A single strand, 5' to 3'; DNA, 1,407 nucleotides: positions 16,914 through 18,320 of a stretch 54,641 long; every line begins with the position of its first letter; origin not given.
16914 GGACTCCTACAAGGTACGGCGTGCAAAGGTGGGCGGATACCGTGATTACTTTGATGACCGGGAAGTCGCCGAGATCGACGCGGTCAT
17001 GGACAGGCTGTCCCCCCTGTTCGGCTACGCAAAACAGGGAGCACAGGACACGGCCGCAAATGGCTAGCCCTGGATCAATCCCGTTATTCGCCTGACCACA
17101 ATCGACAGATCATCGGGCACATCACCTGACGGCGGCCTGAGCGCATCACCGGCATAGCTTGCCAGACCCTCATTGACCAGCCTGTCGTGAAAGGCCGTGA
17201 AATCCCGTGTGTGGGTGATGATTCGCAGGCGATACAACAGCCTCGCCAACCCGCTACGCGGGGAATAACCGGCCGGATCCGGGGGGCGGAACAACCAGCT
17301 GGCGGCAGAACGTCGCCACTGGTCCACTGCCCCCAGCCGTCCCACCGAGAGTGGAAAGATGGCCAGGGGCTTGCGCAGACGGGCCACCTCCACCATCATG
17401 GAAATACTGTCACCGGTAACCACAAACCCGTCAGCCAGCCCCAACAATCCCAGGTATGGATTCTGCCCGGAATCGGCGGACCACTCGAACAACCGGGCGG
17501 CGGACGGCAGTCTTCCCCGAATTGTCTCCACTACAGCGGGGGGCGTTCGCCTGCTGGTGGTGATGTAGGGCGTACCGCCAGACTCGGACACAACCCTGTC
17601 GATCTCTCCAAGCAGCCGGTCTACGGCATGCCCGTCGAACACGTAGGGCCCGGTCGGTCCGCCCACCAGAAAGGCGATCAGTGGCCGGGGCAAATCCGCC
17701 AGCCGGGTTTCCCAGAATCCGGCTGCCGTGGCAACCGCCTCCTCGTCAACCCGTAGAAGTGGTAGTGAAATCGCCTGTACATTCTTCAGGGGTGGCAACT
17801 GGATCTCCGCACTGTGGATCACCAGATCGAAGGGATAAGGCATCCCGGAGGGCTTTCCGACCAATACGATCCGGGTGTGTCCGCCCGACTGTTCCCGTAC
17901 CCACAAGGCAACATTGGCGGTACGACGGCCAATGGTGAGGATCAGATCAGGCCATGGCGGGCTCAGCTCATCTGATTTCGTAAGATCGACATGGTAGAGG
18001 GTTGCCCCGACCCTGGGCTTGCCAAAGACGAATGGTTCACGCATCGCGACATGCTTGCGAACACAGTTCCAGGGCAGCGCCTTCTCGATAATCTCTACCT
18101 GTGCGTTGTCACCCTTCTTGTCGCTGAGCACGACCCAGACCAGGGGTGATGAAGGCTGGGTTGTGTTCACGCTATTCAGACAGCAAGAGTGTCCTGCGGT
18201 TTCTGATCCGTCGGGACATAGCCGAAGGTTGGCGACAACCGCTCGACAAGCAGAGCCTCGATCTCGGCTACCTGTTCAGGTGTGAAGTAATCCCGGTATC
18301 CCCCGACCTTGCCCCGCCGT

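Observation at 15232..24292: Island with four sulfotransferases plus lipid A-type acyltransferase, two glycosyltransferase-like genes and an oxygenase: candidate multiply sulfated envelope glycolipid pathway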

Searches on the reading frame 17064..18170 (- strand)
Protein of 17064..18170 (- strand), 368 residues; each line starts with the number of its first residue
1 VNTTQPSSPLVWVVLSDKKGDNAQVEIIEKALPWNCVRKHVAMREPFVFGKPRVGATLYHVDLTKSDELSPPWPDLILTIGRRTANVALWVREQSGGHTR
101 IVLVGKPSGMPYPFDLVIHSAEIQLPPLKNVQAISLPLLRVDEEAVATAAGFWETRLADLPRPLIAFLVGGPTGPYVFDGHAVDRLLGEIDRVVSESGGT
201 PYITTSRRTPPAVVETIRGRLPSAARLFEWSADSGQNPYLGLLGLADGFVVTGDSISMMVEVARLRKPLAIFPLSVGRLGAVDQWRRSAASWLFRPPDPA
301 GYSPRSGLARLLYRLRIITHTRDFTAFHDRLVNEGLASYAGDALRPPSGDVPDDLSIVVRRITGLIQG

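Call 3: search_protein_families(library=pfam, proteins=[window:17064-18170:-], max_evalue=0.01)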
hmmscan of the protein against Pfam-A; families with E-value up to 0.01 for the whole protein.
window:17064-18170:- (368 aa): 1 family
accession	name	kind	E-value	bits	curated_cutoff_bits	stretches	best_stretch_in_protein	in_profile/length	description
PF06258.17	Mito_fiss_Elm1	-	2.4e-49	168.5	27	1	20-276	2-257/304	Mitochondrial fission ELM1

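Call 4: search_protein_families(library=ncbifam, proteins=[window:17064-18170:-], max_evalue=0.01)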
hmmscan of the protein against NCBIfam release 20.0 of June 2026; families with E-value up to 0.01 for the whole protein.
window:17064-18170:- (368 aa): 0 families

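Call 27: search_solved_structures(query=window:17064-18170:-, max_evalue=10)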
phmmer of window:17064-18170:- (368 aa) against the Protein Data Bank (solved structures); distinct sequences matched with E-value up to 10: 1.
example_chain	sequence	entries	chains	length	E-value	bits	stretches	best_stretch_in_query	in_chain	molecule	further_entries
3gz8_A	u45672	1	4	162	1.4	10.9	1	235-293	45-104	MutT/nudix family protein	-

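Call 47: find_homologous_proteins(query=window:17064-18170:-, max_evalue=0.001)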
Query window:17064-18170:- (368 aa): 2458 proteins with E <= 0.001 among 8000 candidates; the best 120 are listed.
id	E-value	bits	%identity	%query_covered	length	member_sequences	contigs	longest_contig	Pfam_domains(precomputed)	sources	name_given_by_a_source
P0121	7.1e-234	794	99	96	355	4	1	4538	PF06258.18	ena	-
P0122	3.6e-158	544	69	98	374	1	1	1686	PF06258.18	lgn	-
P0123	5.6e-158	544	66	100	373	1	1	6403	PF06258.18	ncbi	-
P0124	8.4e-158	543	65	99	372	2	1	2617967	PF06258.18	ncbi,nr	ncbi:MAG: mitochondrial fission ELM1 family protein [Gammaproteobacteria bacterium]|nr:MAG: mitochon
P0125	5.7e-156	537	65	100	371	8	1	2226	PF06258.18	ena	-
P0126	6.1e-156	537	68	98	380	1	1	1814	PF06258.18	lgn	-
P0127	8.3e-156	537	65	99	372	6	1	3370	PF06258.18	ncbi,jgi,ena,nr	ncbi:MAG: mitochondrial fission ELM1 family protein [Gammaproteobacteria bacterium]|nr:mitochondrial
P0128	1.1e-155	536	68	96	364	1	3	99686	PF06258.18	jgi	jgi:mitochondrial fission protein ELM1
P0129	1.2e-155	536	67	99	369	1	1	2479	PF06258.18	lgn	-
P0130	2.0e-155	535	65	100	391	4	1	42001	PF06258.18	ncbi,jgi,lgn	-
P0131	3.0e-154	532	67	99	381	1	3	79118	PF06258.18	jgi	jgi:uncharacterized protein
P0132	3.5e-154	531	67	97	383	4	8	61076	PF06258.18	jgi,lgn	-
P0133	4.5e-154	531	66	98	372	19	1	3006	PF06258.18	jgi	jgi:hypothetical protein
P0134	1.0e-153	530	66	99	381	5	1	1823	PF06258.18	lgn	-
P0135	1.1e-153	530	65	99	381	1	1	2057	PF06258.18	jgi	jgi:mitochondrial fission protein ELM1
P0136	1.1e-153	530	66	99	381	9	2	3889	PF06258.18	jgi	jgi:mitochondrial fission protein ELM1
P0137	1.2e-153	530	67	98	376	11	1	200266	PF06258.18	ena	-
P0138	3.7e-153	528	66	98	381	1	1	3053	PF06258.18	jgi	jgi:mitochondrial fission protein ELM1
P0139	3.8e-153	528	66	99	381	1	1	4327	PF06258.18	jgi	-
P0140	7.6e-153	527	65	99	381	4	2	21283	PF06258.18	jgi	jgi:uncharacterized protein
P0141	1.2e-152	526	67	99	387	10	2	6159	PF06258.18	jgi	jgi:mitochondrial fission protein ELM1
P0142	1.3e-152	526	66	99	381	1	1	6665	PF06258.18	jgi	jgi:mitochondrial fission protein ELM1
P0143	1.6e-152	526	66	99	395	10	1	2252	PF06258.18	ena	-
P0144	2.3e-152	525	69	96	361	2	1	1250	PF06258.18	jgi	jgi:hypothetical protein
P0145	3.1e-152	525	64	100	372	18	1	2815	PF06258.18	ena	-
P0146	3.3e-152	525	66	98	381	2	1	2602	PF06258.18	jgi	jgi:mitochondrial fission protein ELM1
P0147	4.0e-152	525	66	99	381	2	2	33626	PF06258.18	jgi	-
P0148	4.9e-152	524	64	100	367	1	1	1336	PF06258.18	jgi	jgi:hypothetical protein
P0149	6.4e-152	524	65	99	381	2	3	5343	PF06258.18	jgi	jgi:hypothetical protein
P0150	1.1e-151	523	65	99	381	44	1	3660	PF06258.18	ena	-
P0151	1.2e-151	523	65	100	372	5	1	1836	PF06258.18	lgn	-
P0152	1.6e-151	523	67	98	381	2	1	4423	PF06258.18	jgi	jgi:uncharacterized protein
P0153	2.4e-151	522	66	99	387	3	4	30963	PF06258.18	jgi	jgi:mitochondrial fission protein ELM1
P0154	2.6e-151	522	65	99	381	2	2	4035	PF06258.18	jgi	jgi:mitochondrial fission protein ELM1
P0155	3.0e-151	522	65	99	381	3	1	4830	PF06258.18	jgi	jgi:mitochondrial fission protein ELM1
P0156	4.4e-151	521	65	99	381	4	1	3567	PF06258.18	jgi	-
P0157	5.7e-151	521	65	98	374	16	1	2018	PF06258.18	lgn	-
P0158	6.9e-151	520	65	99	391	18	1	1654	PF06258.18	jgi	jgi:hypothetical protein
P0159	9.8e-151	520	65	99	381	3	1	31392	PF06258.18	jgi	-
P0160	4.2e-150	518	66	98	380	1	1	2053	PF06258.18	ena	-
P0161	4.4e-150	518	66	98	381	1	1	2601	PF06258.18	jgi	jgi:uncharacterized protein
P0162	1.2e-149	516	65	99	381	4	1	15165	PF06258.18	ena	-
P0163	2.1e-149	516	65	97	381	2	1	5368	PF06258.18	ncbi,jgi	-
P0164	3.5e-149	515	65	98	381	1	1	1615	PF06258.18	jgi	jgi:mitochondrial fission protein ELM1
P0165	6.3e-149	514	64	99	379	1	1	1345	PF06258.18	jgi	jgi:mitochondrial fission protein ELM1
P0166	7.8e-149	514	64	97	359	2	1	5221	PF06258.18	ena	-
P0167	3.0e-148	512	66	98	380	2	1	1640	PF06258.18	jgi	jgi:mitochondrial fission protein ELM1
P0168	8.3e-148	510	64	98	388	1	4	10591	PF06258.18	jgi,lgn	jgi:mitochondrial fission protein ELM1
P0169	8.9e-148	510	65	99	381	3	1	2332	PF06258.18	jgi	jgi:uncharacterized protein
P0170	1.6e-147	509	63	99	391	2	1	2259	PF06258.18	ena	-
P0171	1.7e-147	509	64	98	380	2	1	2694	PF06258.18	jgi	-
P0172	2.4e-147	509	63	98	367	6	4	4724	PF06258.18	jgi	jgi:mitochondrial fission protein ELM1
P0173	9.9e-147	507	64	97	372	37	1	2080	PF06258.18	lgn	-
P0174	9.9e-145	500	64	99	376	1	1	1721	PF06258.18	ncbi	-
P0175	1.2e-144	500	64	96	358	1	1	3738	PF06258.18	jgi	jgi:mitochondrial fission protein ELM1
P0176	1.9e-144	499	65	98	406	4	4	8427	PF06258.18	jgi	jgi:mitochondrial fission protein ELM1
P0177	1.7e-143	496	62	99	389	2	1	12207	PF06258.18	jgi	jgi:mitochondrial fission protein ELM1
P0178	2.2e-143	496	63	96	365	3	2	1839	PF06258.18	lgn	-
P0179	2.3e-141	489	60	98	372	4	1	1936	PF06258.18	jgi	jgi:mitochondrial fission protein ELM1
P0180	6.8e-141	488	62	98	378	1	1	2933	PF06258.18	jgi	-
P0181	9.4e-141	487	64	98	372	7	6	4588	PF06258.18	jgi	jgi:mitochondrial fission protein ELM1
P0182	2.0e-139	483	61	98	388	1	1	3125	PF06258.18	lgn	-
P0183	6.7e-139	481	61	98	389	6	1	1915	PF06258.18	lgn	-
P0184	8.0e-139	481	62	99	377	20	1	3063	PF06258.18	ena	-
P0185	8.3e-139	481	61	98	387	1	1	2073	PF06258.18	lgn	-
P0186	1.2e-138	480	63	98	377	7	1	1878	PF06258.18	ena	-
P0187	2.4e-138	479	62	98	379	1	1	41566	PF06258.18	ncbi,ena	-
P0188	3.0e-138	479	61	99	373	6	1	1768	PF06258.18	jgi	jgi:uncharacterized protein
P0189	5.9e-138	478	63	98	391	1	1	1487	PF06258.18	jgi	jgi:mitochondrial fission protein ELM1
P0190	6.4e-138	478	60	98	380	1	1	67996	PF06258.18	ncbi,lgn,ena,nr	ncbi:MAG: ELM1/GtrOC1 family putative glycosyltransferase [Kiloniellales bacterium]|nr:ELM1/GtrOC1 f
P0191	7.4e-138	478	63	98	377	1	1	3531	PF06258.18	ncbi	-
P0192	7.6e-138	478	63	98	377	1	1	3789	PF06258.18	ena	-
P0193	9.5e-138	477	61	98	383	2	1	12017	PF06258.18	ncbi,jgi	jgi:mitochondrial fission protein ELM1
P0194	1.0e-137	477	62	99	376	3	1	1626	PF06258.18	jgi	jgi:hypothetical protein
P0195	2.4e-137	476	61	98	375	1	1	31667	PF06258.18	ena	-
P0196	2.6e-137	476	60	99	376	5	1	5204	PF06258.18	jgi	jgi:mitochondrial fission protein ELM1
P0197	4.5e-137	475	61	99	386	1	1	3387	PF06258.18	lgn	-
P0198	4.9e-137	475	60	100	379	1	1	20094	PF06258.18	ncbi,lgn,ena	-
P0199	1.4e-136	473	59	98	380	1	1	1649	PF06258.18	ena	-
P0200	1.7e-136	473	61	98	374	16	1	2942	PF06258.18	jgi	-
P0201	1.7e-136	473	61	99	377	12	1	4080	PF06258.18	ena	-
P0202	2.2e-136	473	60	98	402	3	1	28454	PF06258.18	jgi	jgi:mitochondrial fission protein ELM1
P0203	4.2e-136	472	60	98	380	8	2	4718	PF06258.18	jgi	jgi:hypothetical protein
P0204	4.4e-136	472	60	99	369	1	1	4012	PF06258.18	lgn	-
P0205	8.7e-136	471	60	99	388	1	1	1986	PF06258.18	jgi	jgi:mitochondrial fission protein ELM1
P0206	1.1e-135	470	59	99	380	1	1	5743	PF06258.18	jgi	jgi:mitochondrial fission protein ELM1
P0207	1.4e-135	470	61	98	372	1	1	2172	PF06258.18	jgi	jgi:hypothetical protein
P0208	1.6e-135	470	61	99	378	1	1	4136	PF06258.18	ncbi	-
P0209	1.8e-135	470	60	99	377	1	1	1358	PF06258.18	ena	-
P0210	2.0e-135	470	58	98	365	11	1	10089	PF06258.18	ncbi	-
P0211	2.0e-135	470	60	98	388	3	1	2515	PF06258.18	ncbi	-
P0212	3.5e-135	469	61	98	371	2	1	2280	PF06258.18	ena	-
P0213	3.8e-135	469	60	98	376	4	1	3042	PF06258.18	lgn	-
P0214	4.8e-135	468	61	98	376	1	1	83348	PF06258.18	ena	-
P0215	5.4e-135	468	60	98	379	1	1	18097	PF06258.18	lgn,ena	-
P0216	5.6e-135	468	60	98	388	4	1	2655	PF06258.18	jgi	jgi:mitochondrial fission protein ELM1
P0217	5.8e-135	468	60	100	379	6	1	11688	PF06258.18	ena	-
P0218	6.0e-135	468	60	98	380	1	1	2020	PF06258.18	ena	-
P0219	7.0e-135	468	59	99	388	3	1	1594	PF06258.18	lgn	-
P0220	7.9e-135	468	57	98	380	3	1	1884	PF06258.18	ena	-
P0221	1.0e-134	467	60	97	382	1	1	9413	PF06258.18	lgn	-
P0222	1.6e-134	467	61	98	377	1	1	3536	PF06258.18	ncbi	-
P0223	1.7e-134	467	58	98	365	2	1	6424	PF06258.18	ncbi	-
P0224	1.8e-134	466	60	99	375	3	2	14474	PF06258.18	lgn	-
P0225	2.1e-134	466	60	97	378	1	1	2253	PF06258.18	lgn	-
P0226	2.5e-134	466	61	99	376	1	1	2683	PF06258.18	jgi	jgi:uncharacterized protein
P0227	2.8e-134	466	59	98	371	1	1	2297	PF06258.18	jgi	jgi:mitochondrial fission protein ELM1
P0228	2.8e-134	466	61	97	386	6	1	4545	PF06258.18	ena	-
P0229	3.0e-134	466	59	98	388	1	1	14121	PF06258.18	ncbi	-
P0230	3.4e-134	466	58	99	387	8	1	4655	PF06258.18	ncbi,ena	-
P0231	4.4e-134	465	61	97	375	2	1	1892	PF06258.18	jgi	jgi:hypothetical protein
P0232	4.6e-134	465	60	98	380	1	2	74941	PF06258.18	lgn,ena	-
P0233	4.7e-134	465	60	98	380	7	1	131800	PF06258.18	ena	-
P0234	6.3e-134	465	60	98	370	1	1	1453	PF06258.18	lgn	-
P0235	7.5e-134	464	58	98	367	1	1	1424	PF06258.18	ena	-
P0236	1.0e-133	464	62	99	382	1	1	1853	PF06258.18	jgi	jgi:mitochondrial fission protein ELM1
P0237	1.1e-133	464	58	99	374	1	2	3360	PF06258.18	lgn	-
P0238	1.3e-133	464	62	98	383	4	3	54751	PF06258.18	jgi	jgi:mitochondrial fission protein ELM1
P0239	1.4e-133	464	57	99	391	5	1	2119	PF06258.18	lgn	-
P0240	1.6e-133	463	59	98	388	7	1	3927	PF06258.18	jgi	jgi:hypothetical protein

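Call 60: predict_structure(alignment_id=A2)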
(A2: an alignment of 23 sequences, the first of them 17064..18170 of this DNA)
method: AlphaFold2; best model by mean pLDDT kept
length: 368 residues; sequences in the alignment: 23
mean_pLDDT: 88.4   pTM: 0.86
mean pLDDT of the five models: 88.4, 87.9, 86.3, 86.1, 82.3
residues with pLDDT >= 90: 227; 70-90: 116; 50-70: 20; < 50: 5
segments of 3 or more residues with pLDDT < 50: 1-5
pLDDT, mean of each block of 10 residues (from residue 1): 58 90 92 95 72 71 92 96 88 95 87 92 88 91 95 95 95 78 93 93 93 94 94 87 97 92 96 84 83 75 75 81 90 96 93 95 91
secondary structure, 60 per line:
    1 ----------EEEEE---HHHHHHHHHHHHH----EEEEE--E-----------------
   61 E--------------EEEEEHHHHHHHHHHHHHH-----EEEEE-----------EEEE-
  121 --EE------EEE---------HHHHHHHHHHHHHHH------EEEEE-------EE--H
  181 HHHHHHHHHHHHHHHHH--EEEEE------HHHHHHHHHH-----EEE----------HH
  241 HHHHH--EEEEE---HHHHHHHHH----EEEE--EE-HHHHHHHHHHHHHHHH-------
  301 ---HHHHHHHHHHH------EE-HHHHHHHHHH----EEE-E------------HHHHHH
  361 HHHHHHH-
elements in order: E11-15 H19-31 E36-40 E76-80 H81-94 E100-104 E116-119 E131-133 H143-157 E164-168 H180-197 E200-204 H211-220 E226-228 H239-245 E248-252 H256-264 E269-272 H278-293 H304-314 H324-333 E338-340 H355-367

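Call 63: fold_search(model_id=the predicted structure, library=pdb)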
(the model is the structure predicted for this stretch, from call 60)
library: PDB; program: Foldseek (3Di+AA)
matches with E <= 10: 1510; with E <= 0.001: 89
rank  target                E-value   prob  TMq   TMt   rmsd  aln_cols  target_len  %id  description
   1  4x1t                  5.3e-07  1.00  0.38  0.42  12.2       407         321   10  The crystal structure of Arabidopsis thaliana galactolipid synthase MGD1 in complex with UDP (released 2016-02-10)
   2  7ya2_B                6.0e-06  1.00  0.43  0.43  13.9       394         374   12  Crystal structure of capsular polysaccharide synthesis enzyme CapG from Staphylococcus aureus (released 2022-11-16)
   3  5w8n                  6.4e-06  1.00  0.43  0.43  18.2       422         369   15  Lipid A Disaccharide Synthase (LpxB)-6 solubilizing mutations (released 2018-01-31)
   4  6vlb_A                1.3e-05  1.00  0.47  0.47  12.6       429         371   11  Crystal structure of ligand-free UDP-GlcNAc 2-epimerase from Neisseria meningitidis (released 2020-11-11)
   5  7qsg_A                1.3e-05  1.00  0.43  0.42  13.1       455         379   11  Methylmannose polysaccharide mannosyltransferase from M. hassiacum (released 2023-01-25)
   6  4neq                  1.4e-05  1.00  0.44  0.45  11.9       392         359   11  The structure of UDP-GlcNAc 2-epimerase from Methanocaldococcus jannaschii (released 2014-04-23)
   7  7tgh_T1               1.4e-05  1.00  0.36  0.30  13.2       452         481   13  Cryo-EM structure of respiratory super-complex CI+III2 from Tetrahymena thermophila (released 2022-04-06)
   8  3l7m_B                1.6e-05  0.99  0.31  0.29  15.5       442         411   13  Structure of the Wall Teichoic Acid Polymerase TagF, H548A (released 2010-04-28)
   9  8sxw_B                2.3e-05  1.00  0.44  0.45  12.0       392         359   13  X-ray crystal structure of UDP- 2,3-diacetamido-2,3-dideoxy-glucuronic acid-2-epimerase from Thermus thermophilus stra (released 2023-09-13)
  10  5enz_B                2.4e-05  1.00  0.40  0.39  13.2       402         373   12  S. aureus MnaA-UDP co-structure (released 2016-04-27)
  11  8sxw_C                2.6e-05  1.00  0.43  0.43  12.0       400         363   12  X-ray crystal structure of UDP- 2,3-diacetamido-2,3-dideoxy-glucuronic acid-2-epimerase from Thermus thermophilus stra (released 2023-09-13)
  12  3l7m_D                2.6e-05  0.99  0.33  0.30  15.2       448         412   12  Structure of the Wall Teichoic Acid Polymerase TagF, H548A (released 2010-04-28)
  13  7vza_E                2.7e-05  1.00  0.43  0.43  12.1       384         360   13  The crystal structure of Non-hydrolyzing UDPGlcNAc 2-epimerase in complex with UDP (released 2022-11-16)
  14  5enz_A                2.7e-05  1.00  0.42  0.42  12.6       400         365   14  S. aureus MnaA-UDP co-structure (released 2016-04-27)
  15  7vza_B                3.1e-05  1.00  0.41  0.42  12.3       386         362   14  The crystal structure of Non-hydrolyzing UDPGlcNAc 2-epimerase in complex with UDP (released 2022-11-16)
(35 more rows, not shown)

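Call 64: find_encoding_contigs(protein=P0124, flank=10000, max_places=2)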
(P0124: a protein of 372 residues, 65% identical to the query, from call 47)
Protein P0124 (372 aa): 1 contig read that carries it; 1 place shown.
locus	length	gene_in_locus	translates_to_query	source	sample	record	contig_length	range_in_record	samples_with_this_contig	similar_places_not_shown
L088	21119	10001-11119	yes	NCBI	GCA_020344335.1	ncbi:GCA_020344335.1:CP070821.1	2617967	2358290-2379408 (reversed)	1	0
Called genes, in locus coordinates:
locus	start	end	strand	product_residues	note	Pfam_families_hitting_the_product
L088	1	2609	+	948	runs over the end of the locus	PF00133:tRNA-synt_1, PF09334:tRNA-synt_1g, PF13603:tRNA-synt_1_2 (weak), PF01406:tRNA-synt_1e (weak), PF01921:tRNA-synt_1f (weak), PF09334:tRNA-synt_1g (weak), PF08264:Anticodon_1, PF06827:zf-FPG_IleRS (weak)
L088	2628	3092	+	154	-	PF01252:Peptidase_A8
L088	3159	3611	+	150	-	PF00254:FKBP_C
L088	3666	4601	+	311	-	PF02401:LYTB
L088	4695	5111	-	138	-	PF07963:N_methyl (weak), PF16732:ComP_DUS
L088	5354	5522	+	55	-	PF00563:EAL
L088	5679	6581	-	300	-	-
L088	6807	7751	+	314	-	PF03279:Lip_A_acyltrans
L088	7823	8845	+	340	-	PF00685:Sulfotransfer_1, PF13469:Sulfotransfer_3 (faint)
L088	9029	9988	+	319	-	PF00685:Sulfotransfer_1, PF13469:Sulfotransfer_3 (faint)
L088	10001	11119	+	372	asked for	PF06258:Mito_fiss_Elm1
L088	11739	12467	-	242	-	-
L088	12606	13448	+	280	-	PF04228:Zn_peptidase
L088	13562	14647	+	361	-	PF01087:GalP_UDP_transf, PF16285:DUF4931_N (weak), PF16268:DUF4921 (weak), PF01230:HIT (faint)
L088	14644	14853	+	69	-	-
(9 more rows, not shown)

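Call 65: find_encoding_contigs(protein=P0137, flank=10000, max_places=2)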
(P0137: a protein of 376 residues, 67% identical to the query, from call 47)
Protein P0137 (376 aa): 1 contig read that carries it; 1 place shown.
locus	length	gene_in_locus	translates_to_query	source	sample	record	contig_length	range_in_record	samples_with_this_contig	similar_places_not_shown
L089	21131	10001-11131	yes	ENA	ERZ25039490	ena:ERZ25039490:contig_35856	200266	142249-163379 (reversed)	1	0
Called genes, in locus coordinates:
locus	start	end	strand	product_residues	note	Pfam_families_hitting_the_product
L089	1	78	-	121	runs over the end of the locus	-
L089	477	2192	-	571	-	PF13191:AAA_16, PF13604:AAA_30 (weak), PF13401:AAA_22, PF21327:GspA_C39-like (weak), PF01471:PG_binding_1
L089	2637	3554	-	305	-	PF00685:Sulfotransfer_1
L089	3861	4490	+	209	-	PF13640:2OG-FeII_Oxy_3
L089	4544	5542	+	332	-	PF00685:Sulfotransfer_1, PF13469:Sulfotransfer_3 (faint)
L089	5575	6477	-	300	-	-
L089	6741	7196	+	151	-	PF03279:Lip_A_acyltrans (weak)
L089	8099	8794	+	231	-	PF13469:Sulfotransfer_3 (weak), PF00685:Sulfotransfer_1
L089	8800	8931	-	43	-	-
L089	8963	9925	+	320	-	PF00685:Sulfotransfer_1, PF13469:Sulfotransfer_3 (faint)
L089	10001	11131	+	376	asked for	PF06258:Mito_fiss_Elm1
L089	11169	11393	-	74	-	-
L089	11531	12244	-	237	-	PF12637:TSCPD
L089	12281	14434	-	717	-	PF00317:Ribonuc_red_lgN, PF02867:Ribonuc_red_lgC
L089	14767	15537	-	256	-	PF13386:DsbD_2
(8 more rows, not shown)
